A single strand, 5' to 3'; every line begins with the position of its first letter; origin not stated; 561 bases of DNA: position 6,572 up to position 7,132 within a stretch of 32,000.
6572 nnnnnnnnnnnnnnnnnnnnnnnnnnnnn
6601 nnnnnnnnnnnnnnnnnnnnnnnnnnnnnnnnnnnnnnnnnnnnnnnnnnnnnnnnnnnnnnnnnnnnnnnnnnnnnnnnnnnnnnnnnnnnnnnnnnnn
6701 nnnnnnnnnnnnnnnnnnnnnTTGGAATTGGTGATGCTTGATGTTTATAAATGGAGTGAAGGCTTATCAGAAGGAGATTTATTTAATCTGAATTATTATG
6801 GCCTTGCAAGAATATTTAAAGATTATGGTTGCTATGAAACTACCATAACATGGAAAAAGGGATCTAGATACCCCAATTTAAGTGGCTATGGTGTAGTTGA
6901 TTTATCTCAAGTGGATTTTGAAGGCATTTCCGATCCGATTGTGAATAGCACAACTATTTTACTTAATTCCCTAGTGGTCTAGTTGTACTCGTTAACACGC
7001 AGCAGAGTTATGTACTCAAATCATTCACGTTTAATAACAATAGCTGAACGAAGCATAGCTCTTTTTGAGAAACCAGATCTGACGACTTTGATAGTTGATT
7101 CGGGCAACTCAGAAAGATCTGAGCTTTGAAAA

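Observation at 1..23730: One ~85-aa FN3-like C-terminal module shared by five otherwise unrelated genes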

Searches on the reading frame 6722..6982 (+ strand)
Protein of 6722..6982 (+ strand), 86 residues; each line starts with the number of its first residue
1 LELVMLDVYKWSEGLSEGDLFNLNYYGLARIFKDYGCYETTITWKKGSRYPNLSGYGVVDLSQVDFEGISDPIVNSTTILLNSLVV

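Call 64: search_protein_families(library=pfam, proteins=[window:6722-6982:+], max_evalue=0.001)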
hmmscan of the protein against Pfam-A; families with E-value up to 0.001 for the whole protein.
window:6722-6982:+ (86 aa): 0 families
